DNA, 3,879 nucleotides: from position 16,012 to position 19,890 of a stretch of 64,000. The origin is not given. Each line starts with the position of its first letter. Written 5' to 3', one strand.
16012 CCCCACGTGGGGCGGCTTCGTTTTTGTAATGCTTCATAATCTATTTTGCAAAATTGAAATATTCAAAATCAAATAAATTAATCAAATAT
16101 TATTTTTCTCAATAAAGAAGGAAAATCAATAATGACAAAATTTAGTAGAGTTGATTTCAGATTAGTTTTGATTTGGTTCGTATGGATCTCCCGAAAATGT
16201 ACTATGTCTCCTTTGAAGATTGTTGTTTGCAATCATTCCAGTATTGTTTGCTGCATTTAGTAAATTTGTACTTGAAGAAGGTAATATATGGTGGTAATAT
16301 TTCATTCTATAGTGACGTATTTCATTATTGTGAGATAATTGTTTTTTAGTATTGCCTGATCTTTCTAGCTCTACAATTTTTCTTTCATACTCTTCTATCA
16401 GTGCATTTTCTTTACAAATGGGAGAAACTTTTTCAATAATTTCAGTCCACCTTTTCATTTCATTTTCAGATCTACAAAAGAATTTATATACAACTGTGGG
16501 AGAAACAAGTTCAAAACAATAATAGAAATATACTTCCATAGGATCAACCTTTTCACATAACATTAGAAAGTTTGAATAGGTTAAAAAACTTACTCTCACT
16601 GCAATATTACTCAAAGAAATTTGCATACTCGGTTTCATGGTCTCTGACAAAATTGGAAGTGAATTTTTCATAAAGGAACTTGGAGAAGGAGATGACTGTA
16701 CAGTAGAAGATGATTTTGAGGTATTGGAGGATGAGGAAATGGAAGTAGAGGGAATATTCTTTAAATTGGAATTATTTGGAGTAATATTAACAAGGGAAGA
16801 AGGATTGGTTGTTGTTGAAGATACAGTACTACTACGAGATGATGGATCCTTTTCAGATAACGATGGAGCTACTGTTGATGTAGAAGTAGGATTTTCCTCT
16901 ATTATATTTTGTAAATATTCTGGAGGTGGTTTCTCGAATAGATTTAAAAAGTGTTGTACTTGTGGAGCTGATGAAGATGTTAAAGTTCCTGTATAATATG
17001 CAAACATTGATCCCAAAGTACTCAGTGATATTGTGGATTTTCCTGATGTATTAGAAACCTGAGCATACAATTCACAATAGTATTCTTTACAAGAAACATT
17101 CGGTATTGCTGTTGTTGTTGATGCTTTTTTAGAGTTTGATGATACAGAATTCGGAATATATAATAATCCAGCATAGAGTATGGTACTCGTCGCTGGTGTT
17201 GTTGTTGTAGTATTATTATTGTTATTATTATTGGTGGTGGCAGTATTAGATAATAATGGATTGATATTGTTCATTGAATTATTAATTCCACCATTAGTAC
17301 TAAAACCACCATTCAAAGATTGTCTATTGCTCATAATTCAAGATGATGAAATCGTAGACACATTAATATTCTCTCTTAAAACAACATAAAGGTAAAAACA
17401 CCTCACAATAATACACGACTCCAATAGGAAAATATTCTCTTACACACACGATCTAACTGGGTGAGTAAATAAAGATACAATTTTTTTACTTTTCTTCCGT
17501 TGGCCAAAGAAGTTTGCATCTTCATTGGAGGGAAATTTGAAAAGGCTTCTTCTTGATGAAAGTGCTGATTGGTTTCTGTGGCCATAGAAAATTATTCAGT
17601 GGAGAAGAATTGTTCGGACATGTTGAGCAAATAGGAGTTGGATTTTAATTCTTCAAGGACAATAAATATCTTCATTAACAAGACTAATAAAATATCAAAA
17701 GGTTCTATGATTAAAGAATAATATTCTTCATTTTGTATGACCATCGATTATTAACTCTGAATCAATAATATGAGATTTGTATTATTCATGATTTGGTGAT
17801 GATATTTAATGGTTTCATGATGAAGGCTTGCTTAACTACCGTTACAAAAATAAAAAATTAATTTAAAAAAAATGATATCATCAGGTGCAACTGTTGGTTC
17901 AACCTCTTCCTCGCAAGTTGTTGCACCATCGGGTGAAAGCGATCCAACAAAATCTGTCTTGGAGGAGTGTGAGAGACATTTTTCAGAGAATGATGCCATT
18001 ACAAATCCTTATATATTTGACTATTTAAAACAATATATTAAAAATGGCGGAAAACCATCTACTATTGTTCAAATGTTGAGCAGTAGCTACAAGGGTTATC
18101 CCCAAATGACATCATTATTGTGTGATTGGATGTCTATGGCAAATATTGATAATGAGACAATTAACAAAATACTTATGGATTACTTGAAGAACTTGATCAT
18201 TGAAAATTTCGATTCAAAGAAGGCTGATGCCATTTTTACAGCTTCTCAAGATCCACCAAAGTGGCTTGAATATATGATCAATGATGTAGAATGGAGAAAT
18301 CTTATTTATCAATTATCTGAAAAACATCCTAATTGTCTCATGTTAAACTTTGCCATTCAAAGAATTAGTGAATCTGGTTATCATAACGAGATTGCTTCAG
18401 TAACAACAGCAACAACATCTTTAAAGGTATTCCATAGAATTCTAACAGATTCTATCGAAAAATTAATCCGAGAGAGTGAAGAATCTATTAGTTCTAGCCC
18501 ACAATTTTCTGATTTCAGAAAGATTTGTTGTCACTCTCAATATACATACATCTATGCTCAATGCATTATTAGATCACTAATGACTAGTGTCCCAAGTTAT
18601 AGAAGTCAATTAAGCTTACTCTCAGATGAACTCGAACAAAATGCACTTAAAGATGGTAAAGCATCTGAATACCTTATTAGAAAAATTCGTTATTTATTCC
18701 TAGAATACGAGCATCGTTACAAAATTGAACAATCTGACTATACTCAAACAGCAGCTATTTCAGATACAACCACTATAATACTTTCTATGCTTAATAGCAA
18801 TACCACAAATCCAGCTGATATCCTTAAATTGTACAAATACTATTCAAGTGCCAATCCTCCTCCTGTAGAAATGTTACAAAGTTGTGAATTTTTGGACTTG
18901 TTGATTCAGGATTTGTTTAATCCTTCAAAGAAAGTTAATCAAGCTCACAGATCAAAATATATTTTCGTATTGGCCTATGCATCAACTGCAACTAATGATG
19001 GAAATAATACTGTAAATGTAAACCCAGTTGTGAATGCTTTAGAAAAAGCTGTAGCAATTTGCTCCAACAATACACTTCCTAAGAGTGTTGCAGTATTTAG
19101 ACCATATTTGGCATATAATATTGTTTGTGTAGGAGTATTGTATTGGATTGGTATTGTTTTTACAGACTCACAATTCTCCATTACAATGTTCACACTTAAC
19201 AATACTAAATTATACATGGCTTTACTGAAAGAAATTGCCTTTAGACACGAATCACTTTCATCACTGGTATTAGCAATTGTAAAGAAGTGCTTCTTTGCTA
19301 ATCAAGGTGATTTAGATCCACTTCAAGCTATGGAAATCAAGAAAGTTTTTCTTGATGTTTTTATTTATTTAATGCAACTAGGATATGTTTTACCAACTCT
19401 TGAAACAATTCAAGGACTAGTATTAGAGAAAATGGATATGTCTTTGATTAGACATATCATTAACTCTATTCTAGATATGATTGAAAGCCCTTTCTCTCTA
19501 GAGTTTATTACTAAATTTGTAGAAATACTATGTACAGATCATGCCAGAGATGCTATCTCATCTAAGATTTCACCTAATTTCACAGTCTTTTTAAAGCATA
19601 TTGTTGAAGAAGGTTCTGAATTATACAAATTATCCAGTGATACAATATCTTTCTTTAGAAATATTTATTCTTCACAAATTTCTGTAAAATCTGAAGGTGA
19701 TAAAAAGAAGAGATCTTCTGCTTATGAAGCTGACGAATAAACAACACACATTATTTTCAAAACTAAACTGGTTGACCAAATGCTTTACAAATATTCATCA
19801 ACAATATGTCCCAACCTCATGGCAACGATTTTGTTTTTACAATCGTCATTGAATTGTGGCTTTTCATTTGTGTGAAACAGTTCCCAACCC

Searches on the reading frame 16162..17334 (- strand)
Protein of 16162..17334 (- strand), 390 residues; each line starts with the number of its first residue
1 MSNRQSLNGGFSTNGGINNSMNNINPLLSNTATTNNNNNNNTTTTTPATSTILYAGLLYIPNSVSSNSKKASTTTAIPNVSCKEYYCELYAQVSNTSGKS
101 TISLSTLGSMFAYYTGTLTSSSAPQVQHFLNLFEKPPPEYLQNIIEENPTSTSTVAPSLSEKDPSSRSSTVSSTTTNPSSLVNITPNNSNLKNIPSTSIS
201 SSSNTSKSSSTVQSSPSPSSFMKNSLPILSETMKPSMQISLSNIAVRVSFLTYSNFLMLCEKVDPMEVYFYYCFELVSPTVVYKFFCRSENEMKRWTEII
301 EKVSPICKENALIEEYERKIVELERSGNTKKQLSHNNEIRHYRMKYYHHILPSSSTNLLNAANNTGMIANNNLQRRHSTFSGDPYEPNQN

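Call 26: search_protein_families(library=pfam, proteins=[window:16162-17334:-], max_evalue=0.001)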
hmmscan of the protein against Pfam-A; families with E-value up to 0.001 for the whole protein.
window:16162-17334:- (390 aa): 0 families

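Call 76: search_protein_families(library=pfam, proteins=[window:16162-17334:-], max_evalue=1)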
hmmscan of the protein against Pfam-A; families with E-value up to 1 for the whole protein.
window:16162-17334:- (390 aa): 2 families
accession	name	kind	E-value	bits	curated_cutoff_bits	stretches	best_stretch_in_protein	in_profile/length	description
PF00169.35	PH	-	0.0024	18.8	25.1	1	270-304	66-104/105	PH domain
PF18119.6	RIG-I_C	-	0.097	13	23.2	1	290-338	27-70/141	RIG-I receptor C-terminal domain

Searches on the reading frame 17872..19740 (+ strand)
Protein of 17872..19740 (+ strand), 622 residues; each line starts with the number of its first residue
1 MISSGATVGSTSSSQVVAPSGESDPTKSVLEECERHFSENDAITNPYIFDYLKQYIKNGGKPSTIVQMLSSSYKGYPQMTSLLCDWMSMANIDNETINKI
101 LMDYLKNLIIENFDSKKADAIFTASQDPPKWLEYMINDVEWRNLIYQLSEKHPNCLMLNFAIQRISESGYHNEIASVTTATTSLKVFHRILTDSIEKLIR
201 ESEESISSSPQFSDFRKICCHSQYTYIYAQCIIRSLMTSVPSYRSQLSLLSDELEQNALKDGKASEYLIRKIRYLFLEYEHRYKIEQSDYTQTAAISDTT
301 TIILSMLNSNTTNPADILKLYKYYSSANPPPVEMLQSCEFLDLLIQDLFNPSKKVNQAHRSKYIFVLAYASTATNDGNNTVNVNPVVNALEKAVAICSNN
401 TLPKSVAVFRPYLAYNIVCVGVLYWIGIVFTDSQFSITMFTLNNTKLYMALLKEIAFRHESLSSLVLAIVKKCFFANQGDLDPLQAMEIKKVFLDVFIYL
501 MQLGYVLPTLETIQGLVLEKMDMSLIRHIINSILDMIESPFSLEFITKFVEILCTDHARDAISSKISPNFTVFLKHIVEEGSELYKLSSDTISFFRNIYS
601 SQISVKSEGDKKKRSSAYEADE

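Call 26: search_protein_families(library=pfam, proteins=[window:17872-19740:+], max_evalue=0.001)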
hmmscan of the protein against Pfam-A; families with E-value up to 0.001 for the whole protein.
window:17872-19740:+ (622 aa): 1 family
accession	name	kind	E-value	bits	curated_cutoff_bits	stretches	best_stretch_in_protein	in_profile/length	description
PF04858.18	TH1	-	3e-131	439.4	24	1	23-563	30-559/579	TH1 protein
